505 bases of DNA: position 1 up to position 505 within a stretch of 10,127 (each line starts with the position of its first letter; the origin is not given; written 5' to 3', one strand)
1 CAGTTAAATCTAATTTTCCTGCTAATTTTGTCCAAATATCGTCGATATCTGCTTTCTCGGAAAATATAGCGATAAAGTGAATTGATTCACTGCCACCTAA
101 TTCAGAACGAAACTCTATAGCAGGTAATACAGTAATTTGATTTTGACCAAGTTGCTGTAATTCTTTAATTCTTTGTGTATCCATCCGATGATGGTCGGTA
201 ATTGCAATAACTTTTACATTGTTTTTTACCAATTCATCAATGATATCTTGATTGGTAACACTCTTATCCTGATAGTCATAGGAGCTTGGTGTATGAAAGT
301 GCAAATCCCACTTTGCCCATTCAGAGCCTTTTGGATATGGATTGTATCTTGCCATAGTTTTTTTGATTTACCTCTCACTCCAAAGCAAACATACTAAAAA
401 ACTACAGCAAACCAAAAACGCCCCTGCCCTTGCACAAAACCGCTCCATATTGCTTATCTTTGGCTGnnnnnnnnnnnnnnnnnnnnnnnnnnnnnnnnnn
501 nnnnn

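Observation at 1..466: Abrupt compositional boundary: an AT-rich PHP-domain gene fragment that continues off-window, probably the edge of a horizontally acquired block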

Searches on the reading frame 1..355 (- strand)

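Call 6: search_protein_families(library=ncbifam, proteins=[window:1-355:-], max_evalue=1)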
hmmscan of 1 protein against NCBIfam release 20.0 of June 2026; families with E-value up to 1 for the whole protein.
window:1-355:- (118 aa): 10 families
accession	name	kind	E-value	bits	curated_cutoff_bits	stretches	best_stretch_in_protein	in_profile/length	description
NF045780.1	TrlF_fam_ATP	equivalog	1.5e-31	110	350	1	9-108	1-106/944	TrlF family AAA-like ATPase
NF042955.1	Ppl_antiphage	equivalog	2e-09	36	1000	1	10-107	1-106/882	anti-phage protein Ppl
NF045781.1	Spaf1101_AAA_ATP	equivalog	9.2e-09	34.3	475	2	38-102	97-165/836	Spaf_1101 family AAA-like ATPase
NF038032.1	CehA_McbA_metalo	domain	4.7e-08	32.8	80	1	13-87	2-72/315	CehA/McbA family metallohydrolase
NF047791.1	RNaseRnm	equivalog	4.6e-06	26.1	375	1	16-97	3-80/275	RNase RNM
NF041577.1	nside_bi_sphtase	equivalog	0.0015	17.7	400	1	15-96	3-78/276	3',5'-nucleoside bisphosphate phosphatase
NF006702.0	PRK09248.1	domain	0.031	13.8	264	1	16-56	5-42/246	PHP domain-containing protein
NF004226.0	PRK05673.1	equivalog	0.04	11.7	1002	1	18-58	7-47/1146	DNA polymerase III subunit alpha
NF006207.0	PRK08332.1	equivalog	0.042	11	2400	1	39-93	949-1002/1684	vitamin B12-dependent ribonucleotide reductase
TIGR01856.1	hisJ_fam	subfamily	0.047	13.4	90.2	1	17-60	2-42/252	histidinol-phosphatase HisJ family protein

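Call 7: search_protein_families(library=pfam, proteins=[window:1-355:-], max_evalue=1)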
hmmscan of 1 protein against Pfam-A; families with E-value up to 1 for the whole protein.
window:1-355:- (118 aa): 4 families
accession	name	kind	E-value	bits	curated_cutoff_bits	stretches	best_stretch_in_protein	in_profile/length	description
PF02811.25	PHP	-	8e-06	26.7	26.4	1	17-103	1-84/164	PHP domain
PF19799.5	DUF6282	-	0.0024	18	26.8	1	17-88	4-72/196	Family of unknown function (DUF6282)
PF01368.27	DHH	-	0.11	13.2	28.1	1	30-61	50-77/125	DHH family, N-terminal domain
PF18520.6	Spc110_C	-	0.15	12.2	25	1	42-68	15-41/52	Spindle pole body component 110 C-terminal domain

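Call 8: search_protein_families(library=padloc, proteins=[window:1-355:-], max_evalue=1)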
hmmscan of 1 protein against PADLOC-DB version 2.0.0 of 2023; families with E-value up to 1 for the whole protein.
window:1-355:- (118 aa): 3 families
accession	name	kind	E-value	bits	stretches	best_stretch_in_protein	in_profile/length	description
PDLC02208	Ppl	-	5.8e-10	35.9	1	10-107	4-109/894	-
PDLC04680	PDC-M49A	-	6.6e-07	26.3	1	15-110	3-90/674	-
PDLC04678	PDC-M49A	-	1.2e-05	21.8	1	15-101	4-84/681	-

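Call 10: find_homologous_proteins(query=window:1-355:-)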
Query window:1-355:- (118 aa): 208 proteins with E <= 0.001 among 212 candidates; the best 120 are listed.
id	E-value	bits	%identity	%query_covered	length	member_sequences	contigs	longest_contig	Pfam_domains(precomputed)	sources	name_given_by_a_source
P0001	7.1e-45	170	69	95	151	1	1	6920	-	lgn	-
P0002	1.5e-44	169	74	86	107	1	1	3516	PF02811.27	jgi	jgi:predicted metal-dependent phosphoesterase TrpH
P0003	3.9e-44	167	67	94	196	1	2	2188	-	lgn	-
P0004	1.1e-43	166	64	95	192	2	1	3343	PF19799.6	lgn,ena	-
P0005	1.9e-43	165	63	100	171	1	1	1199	-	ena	-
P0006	2.3e-43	165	65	92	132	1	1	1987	-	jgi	jgi:exonuclease SbcC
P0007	5.1e-43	164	65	92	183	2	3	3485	-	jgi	jgi:predicted metal-dependent phosphoesterase TrpH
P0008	6.3e-43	164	67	94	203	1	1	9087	-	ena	-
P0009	6.3e-43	163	75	81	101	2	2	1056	PF02811.27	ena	-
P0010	7.1e-43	163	60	97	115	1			-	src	-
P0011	9.2e-43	163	63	92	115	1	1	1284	PF02811.27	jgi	-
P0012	1.7e-42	162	66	95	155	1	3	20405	-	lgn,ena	-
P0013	1.8e-42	162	63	92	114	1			-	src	-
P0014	8.3e-42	160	69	86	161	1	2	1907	-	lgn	-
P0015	8.9e-42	160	62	95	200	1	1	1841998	-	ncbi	-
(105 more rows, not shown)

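Call 11: find_related_loci(query=window:1-355:-, collection=genome_contigs, flank=10000)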
Query window:1-355:- (118 aa) in genome_contigs; peptide patterns used: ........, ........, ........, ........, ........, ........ (x = any residue, [..] = any of these).
261 stretches matched a pattern; 21 encode a relative of the query (tblastn E <= 1e-3); 21 distinct loci.
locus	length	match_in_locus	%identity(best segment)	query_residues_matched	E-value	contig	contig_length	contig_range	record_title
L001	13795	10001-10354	64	1-118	1e-52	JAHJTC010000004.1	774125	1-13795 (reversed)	MAG: Bacteroidetes bacterium isolate OS_PC_MetaG.mb.37 OS_PC_MetaG.mb.37_k141_85729, whole genome shotgun sequence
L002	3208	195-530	68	7-118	3e-52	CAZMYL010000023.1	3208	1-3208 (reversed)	MAG TPA_asm: uncultured Pseudomonadota bacterium isolate SRP342105_co1_14 genome assembly, contig: NODE_45653_length_320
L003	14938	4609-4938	66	9-118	1e-50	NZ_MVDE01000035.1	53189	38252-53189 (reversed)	Labilibaculum manganireducens strain 59.10-2M 2648548765, whole genome shotgun sequence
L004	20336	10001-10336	63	7-118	5e-50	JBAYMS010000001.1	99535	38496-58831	MAG: Candidatus Omnitrophota bacterium isolate SO_2016_LW1_45 scaffold00088_LW64-88_2016, whole genome shotgun sequence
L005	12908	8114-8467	62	1-118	6e-50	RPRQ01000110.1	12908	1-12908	MAG: Bacteroidales bacterium isolate metabat2.99 metabat2.99_Contig_986837, whole genome shotgun sequence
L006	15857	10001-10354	61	1-118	6e-50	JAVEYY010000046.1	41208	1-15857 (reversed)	MAG: Tenuifilaceae bacterium isolate BF4_52 NODE_2677_length_41208_cov_28.909228_Biofilm4, whole genome shotgun sequence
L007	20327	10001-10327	66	10-118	3e-49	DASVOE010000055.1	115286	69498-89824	MAG TPA_asm: Chitinophagaceae bacterium isolate SMAG_U3145 k141_63831, whole genome shotgun sequence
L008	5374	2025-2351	62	7-115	5e-46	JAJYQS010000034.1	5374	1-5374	MAG: bacterium isolate DS4.bin58 NODE_22015_length_5374_cov_15.339241, whole genome shotgun sequence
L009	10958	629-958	63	9-118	1e-45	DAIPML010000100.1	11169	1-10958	MAG TPA_asm: Clostridiales bacterium isolate CTOTU40535 NODE_4615_length_11169_cov_6.813478, whole genome shotgun sequen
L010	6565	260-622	57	1-118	2e-45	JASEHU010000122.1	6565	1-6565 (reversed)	MAG: bacterium isolate Yes70-31 NODE_122_length_6565_cov_15.496160, whole genome shotgun sequence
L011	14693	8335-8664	64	9-117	3e-45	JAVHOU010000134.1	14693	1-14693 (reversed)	MAG: Ignavibacteriaceae bacterium isolate WB02no9_33_13 NODE_3559_length_14693_cov_7.022749, whole genome shotgun sequen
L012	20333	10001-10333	63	9-118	5e-45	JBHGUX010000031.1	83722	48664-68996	MAG: Candidatus Pristimantibacillus sp. isolate bin.005_Ecombo k141_157054, whole genome shotgun sequence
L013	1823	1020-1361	65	5-117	3e-45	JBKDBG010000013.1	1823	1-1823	MAG: Bacteroidota bacterium isolate samp_2079_concoct_418 samp_2079_118658, whole genome shotgun sequence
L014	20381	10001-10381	53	1-117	2e-41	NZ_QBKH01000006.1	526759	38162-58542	Sphingobacterium faecium strain DSM 11690 Ga0183459_106, whole genome shotgun sequence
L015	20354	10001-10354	54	1-117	4e-40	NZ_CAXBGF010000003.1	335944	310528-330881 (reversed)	MAG: uncultured Maribacter sp. isolate ERR2762109_binner12_Refined_45 ERZ3421580.23, whole genome shotgun sequence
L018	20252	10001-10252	39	1-83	1e-16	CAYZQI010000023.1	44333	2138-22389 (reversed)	MAG TPA_asm: uncultured Cytophagaceae bacterium isolate SRP141376_co5_355 genome assembly, contig: NODE_1877_length_4433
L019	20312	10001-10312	33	1-99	2e-12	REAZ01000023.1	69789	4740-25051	MAG: Cytophagales bacterium isolate PH2015_01D_39_27 PH2015_01D_scaffold_77, whole genome shotgun sequence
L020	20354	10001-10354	36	5-107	7e-11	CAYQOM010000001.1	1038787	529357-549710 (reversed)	MAG TPA_asm: uncultured Roseivirgaceae bacterium isolate binchicken_co315_54 genome assembly, contig: NODE_2_length_1038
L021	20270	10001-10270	37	9-89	2e-9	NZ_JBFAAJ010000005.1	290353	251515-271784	Amycolatopsis sp. NPDC023774 NPDC023774_122_D2.ctg-0005, whole genome shotgun sequence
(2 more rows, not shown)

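Call 17: search_protein_families(library=ncbifam, proteins=[L001:10001-12592:+, L003:4609-7476:+, L004:10001-12862:+, L012:10001-12880:+, L007:10001-12532:+, L015:10001-12634:+, L019:10001-12847:+, L021:10001-13027:+], max_evalue=0.00001)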
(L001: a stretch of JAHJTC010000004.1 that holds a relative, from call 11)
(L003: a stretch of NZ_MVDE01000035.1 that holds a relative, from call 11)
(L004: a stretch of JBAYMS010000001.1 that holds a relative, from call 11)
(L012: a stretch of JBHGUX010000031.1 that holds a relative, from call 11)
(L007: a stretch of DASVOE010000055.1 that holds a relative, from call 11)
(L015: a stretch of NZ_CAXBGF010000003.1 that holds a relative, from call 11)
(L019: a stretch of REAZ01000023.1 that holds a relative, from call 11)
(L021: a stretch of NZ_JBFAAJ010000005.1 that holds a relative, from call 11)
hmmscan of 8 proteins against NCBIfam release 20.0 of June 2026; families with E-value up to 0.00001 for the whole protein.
L001:10001-12592:+ (864 aa): 3 families
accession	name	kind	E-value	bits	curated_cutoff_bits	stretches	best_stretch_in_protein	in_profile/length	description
NF045780.1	TrlF_fam_ATP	equivalog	3.4e-163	545.7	350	1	9-861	1-943/944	TrlF family AAA-like ATPase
NF045781.1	Spaf1101_AAA_ATP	equivalog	3e-46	158.3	475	1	38-803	97-795/836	Spaf_1101 family AAA-like ATPase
NF042955.1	Ppl_antiphage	equivalog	4.8e-28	97.6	1000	2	722-857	766-878/882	anti-phage protein Ppl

L003:4609-7476:+ (956 aa): 8 families
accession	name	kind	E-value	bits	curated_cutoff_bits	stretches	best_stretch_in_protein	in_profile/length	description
NF045780.1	TrlF_fam_ATP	equivalog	2e-195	652.4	350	1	1-952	1-943/944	TrlF family AAA-like ATPase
NF045781.1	Spaf1101_AAA_ATP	equivalog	3.4e-42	144.8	475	2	631-952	502-832/836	Spaf_1101 family AAA-like ATPase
NF042955.1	Ppl_antiphage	equivalog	3e-35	121.5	1000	2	806-948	739-878/882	anti-phage protein Ppl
TIGR03608.1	L_ocin_972_ABC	subfamily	9.6e-08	31.7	254.85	0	827-901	129-201/206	putative bacteriocin export ABC transporter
NF040873.1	AztA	equivalog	1.3e-07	31.4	220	0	827-902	114-187/191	zinc ABC transporter ATP-binding protein AztA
TIGR04521.1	ECF_ATPase_2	equivalog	9.8e-07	28.1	330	0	856-906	166-216/279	energy-coupling factor transporter ATPase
NF008364.0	PRK11160.1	equivalog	5.9e-06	25.2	630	0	832-911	476-550/575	heme ABC transporter ATP-binding protein/permease CydC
NF047791.1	RNaseRnm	equivalog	9.8e-06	25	375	0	8-90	3-81/275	RNase RNM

L004:10001-12862:+ (954 aa): 6 families
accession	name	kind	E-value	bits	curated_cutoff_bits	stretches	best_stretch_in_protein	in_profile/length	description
NF045780.1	TrlF_fam_ATP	equivalog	1.9e-169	566.4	350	1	3-953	1-944/944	TrlF family AAA-like ATPase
NF045781.1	Spaf1101_AAA_ATP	equivalog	3.5e-41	141.5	475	2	573-953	482-833/836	Spaf_1101 family AAA-like ATPase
NF042955.1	Ppl_antiphage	equivalog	6.2e-35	120.4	1000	2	4-303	1-301/882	anti-phage protein Ppl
TIGR02169.1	SMC_prok_A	equivalog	6e-08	30.8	729.4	0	431-691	673-932/1165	chromosome segregation protein SMC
NF038032.1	CehA_McbA_metalo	domain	3.1e-07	30.1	80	1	7-211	2-181/315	CehA/McbA family metallohydrolase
NF047791.1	RNaseRnm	equivalog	2.1e-06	27.2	375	0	10-105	3-93/275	RNase RNM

L012:10001-12880:+ (960 aa): 5 families
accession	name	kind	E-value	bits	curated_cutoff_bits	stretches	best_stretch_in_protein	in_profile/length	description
NF045780.1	TrlF_fam_ATP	equivalog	6.3e-186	620.9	350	1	1-956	1-943/944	TrlF family AAA-like ATPase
NF045781.1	Spaf1101_AAA_ATP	equivalog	6.1e-41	140.7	475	2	756-957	640-833/836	Spaf_1101 family AAA-like ATPase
NF042955.1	Ppl_antiphage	equivalog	4.9e-35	120.7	1000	2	832-953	762-879/882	anti-phage protein Ppl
TIGR03608.1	L_ocin_972_ABC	subfamily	4.4e-10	39.4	254.85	0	281-339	12-71/206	putative bacteriocin export ABC transporter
NF053840.1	MnTportMntADein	equivalog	1.4e-06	28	400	0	827-914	124-210/240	manganese ABC transporter ATP-binding protein MntA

L007:10001-12532:+ (844 aa): 17 families
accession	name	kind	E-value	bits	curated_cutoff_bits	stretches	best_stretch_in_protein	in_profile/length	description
NF045780.1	TrlF_fam_ATP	equivalog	1e-141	474.6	350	1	1-843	2-944/944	TrlF family AAA-like ATPase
NF042955.1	Ppl_antiphage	equivalog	1.6e-48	165.3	1000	2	1-313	1-305/882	anti-phage protein Ppl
NF045781.1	Spaf1101_AAA_ATP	equivalog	2.2e-46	158.7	475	2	721-843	706-833/836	Spaf_1101 family AAA-like ATPase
NF000355.4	ribo_prot_ABC_F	equivalog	7.1e-10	38.4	380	1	687-804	81-189/499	ribosomal protection-like ABC-F family protein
NF000169.2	ABCF_Sal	exception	8.5e-09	34.6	725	1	721-799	125-200/542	Sal family ABC-F type ribosomal protection protein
TIGR03608.1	L_ocin_972_ABC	subfamily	1.3e-08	34.5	254.85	0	719-789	127-197/206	putative bacteriocin export ABC transporter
NF038032.1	CehA_McbA_metalo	domain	2.5e-08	33.7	80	1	3-183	1-149/315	CehA/McbA family metallohydrolase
TIGR04521.1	ECF_ATPase_2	equivalog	1.1e-07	31.3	330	0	719-792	138-211/279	energy-coupling factor transporter ATPase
TIGR04520.1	ECF_ATPase_1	equivalog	1.7e-06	27.7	315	0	719-818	129-225/269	energy-coupling factor transporter ATPase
NF010157.0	PRK13636.1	equivalog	1.8e-06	27.4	463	0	720-789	135-205/285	cobalt transporter ATP-binding subunit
TIGR01166.1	cbiO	subfamily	1.9e-06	27.5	211.8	0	718-787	119-188/190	cobalt ABC transporter, ATP-binding protein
NF040873.1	AztA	equivalog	3.5e-06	26.7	220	0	718-795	111-188/191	zinc ABC transporter ATP-binding protein AztA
NF047791.1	RNaseRnm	equivalog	3.9e-06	26.3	375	0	7-88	3-80/275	RNase RNM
TIGR02857.1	CydD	equivalog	3.9e-06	26.1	435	0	743-793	475-524/529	thiol reductant ABC exporter subunit CydD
NF010167.0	PRK13648.1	subfamily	4.7e-06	26.2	241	0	727-829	143-242/269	energy-coupling factor transporter ATPase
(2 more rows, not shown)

L015:10001-12634:+ (878 aa): 3 families
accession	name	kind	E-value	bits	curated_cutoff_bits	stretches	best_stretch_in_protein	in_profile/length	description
NF045780.1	TrlF_fam_ATP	equivalog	4.3e-162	542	350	1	9-877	1-944/944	TrlF family AAA-like ATPase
NF045781.1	Spaf1101_AAA_ATP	equivalog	3.1e-35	121.9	475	2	426-877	404-833/836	Spaf_1101 family AAA-like ATPase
NF042955.1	Ppl_antiphage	equivalog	5.9e-35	120.5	1000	2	731-872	759-878/882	anti-phage protein Ppl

L019:10001-12847:+ (949 aa): 3 families
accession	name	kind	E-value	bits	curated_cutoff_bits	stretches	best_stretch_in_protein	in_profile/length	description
NF045780.1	TrlF_fam_ATP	equivalog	5.5e-145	485.4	350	1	9-947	1-944/944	TrlF family AAA-like ATPase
NF042955.1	Ppl_antiphage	equivalog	2.9e-30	104.9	1000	1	213-942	187-878/882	anti-phage protein Ppl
NF045781.1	Spaf1101_AAA_ATP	equivalog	3.6e-26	91.9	475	1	577-878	490-789/836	Spaf_1101 family AAA-like ATPase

L021:10001-13027:+ (1009 aa): 12 families
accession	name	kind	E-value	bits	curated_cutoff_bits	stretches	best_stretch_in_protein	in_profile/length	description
NF045780.1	TrlF_fam_ATP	equivalog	1.9e-140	470.4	350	1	1-999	1-943/944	TrlF family AAA-like ATPase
NF045781.1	Spaf1101_AAA_ATP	equivalog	5.1e-30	104.6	475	1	892-1002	724-835/836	Spaf_1101 family AAA-like ATPase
NF042955.1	Ppl_antiphage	equivalog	4.3e-25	87.8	1000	1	875-995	759-878/882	anti-phage protein Ppl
NF010068.0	PRK13548.1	equivalog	7.5e-08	31.8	261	0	881-957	136-215/261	heme ABC transporter ATP-binding protein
TIGR03608.1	L_ocin_972_ABC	subfamily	8.3e-08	31.9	254.85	0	882-955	134-203/206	putative bacteriocin export ABC transporter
NF040873.1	AztA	equivalog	9.6e-08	31.8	220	0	878-948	115-183/191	zinc ABC transporter ATP-binding protein AztA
NF000355.4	ribo_prot_ABC_F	equivalog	2.2e-07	30.2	380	0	878-944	113-174/499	ribosomal protection-like ABC-F family protein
TIGR02868.1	CydC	equivalog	5.1e-07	28.7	329.05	0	881-943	470-529/530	thiol reductant ABC exporter subunit CydC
NF003034.1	PRK03918.1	equivalog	9.1e-07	27.2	700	0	516-722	186-389/878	DNA double-strand break repair ATPase Rad50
NF008364.0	PRK11160.1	equivalog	1.1e-06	27.6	630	0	902-959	494-548/575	heme ABC transporter ATP-binding protein/permease CydC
TIGR02857.1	CydD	equivalog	1.5e-06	27.4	435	0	880-956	456-527/529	thiol reductant ABC exporter subunit CydD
TIGR01277.1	thiQ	equivalog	5e-06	26.3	245.05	0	882-960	128-204/213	thiamine ABC transporter ATP-binding protein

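Call 31: search_protein_families(library=pfam, proteins=[L009:3177-4736:+, L015:12679-14022:+, L015:14642-17845:+, L018:12582-14648:+, L020:13047-13757:+, L012:13242-14087:+, L012:14257-15492:+, L008:4908-5249:+, L005:11035-12075:+, L015:13998-14642:+], max_evalue=0.001)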
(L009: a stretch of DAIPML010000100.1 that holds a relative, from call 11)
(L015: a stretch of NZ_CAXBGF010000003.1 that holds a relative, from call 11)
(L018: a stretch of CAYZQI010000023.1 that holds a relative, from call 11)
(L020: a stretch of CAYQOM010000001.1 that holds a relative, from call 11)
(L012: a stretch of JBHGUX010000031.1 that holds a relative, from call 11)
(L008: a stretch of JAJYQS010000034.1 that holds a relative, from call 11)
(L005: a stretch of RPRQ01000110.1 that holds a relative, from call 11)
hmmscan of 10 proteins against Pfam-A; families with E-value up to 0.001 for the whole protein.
L009:3177-4736:+ (520 aa): 5 families
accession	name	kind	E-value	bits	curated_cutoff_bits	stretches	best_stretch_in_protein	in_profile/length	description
PF02384.22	N6_Mtase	-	5.7e-116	387.6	20.4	1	175-483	2-310/311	N-6 DNA Methylase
PF12161.14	HsdM_N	-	7.6e-20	72.4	24.5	1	10-163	1-135/135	HsdM N-terminal domain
PF07669.17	Eco57I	-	5.9e-05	23.7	25.3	1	277-389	48-165/171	Eco57I restriction-modification methylase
PF05175.20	MTS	-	9.2e-05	22.6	23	1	217-308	27-109/170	Methyltransferase small domain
PF13847.12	Methyltransf_31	-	0.00032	20.8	27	1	223-304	5-81/145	Methyltransferase domain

L015:12679-14022:+ (448 aa): 0 families

L015:14642-17845:+ (1068 aa): 0 families

L018:12582-14648:+ (689 aa): 5 families
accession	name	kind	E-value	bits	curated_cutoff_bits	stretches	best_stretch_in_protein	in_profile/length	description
PF02384.22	N6_Mtase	-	6.5e-39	134.5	20.4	1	154-436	17-263/311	N-6 DNA Methylase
PF07669.17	Eco57I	-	1.6e-12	48.3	25.3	1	219-377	2-165/171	Eco57I restriction-modification methylase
PF01170.24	UPF0020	-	1.1e-06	28.9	22.3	1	180-282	25-133/197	RMKL-like, methyltransferase domain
PF13847.12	Methyltransf_31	-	2.7e-06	27.6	27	1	183-356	3-119/145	Methyltransferase domain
PF20473.4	MmeI_Mtase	-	5.5e-05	22.9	27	1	185-257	21-101/259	MmeI, DNA-methyltransferase domain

L020:13047-13757:+ (237 aa): 0 families

L012:13242-14087:+ (282 aa): 0 families

L012:14257-15492:+ (412 aa): 0 families

L008:4908-5249:+ (114 aa): 1 family
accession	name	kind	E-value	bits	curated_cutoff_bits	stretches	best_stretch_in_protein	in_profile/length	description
PF08780.16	NTase_sub_bind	-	6.4e-34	117.1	31.8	1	4-113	2-102/126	Nucleotidyltransferase substrate binding protein like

L005:11035-12075:+ (347 aa): 7 families
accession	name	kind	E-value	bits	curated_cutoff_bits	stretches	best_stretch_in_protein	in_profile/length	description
PF02661.23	Fic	-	1.7e-12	48.4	24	1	98-200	2-90/93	Fic/DOC family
PF13412.12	HTH_24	-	1.8e-07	31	21.9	1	292-332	8-48/48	Winged helix-turn-helix DNA-binding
PF08279.18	HTH_11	-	4.4e-07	30.1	25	1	292-332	5-44/55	HTH domain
PF12802.13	MarR_2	-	0.00011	22.7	27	1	292-338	10-57/61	MarR family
PF08220.18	HTH_DeoR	-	0.00017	21.7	21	1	292-334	5-47/57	DeoR-like helix-turn-helix domain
PF01047.28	MarR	-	0.0003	21.1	24.6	1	292-334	8-50/59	MarR family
PF18495.6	VbhA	-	0.00046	20.6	25.9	1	25-61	8-44/47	Antitoxin VbhA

L015:13998-14642:+ (215 aa): 1 family
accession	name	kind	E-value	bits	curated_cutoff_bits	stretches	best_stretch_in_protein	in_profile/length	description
PF21980.2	MksE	-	1.1e-16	62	27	1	22-197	2-159/163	Condensin complex protein MksE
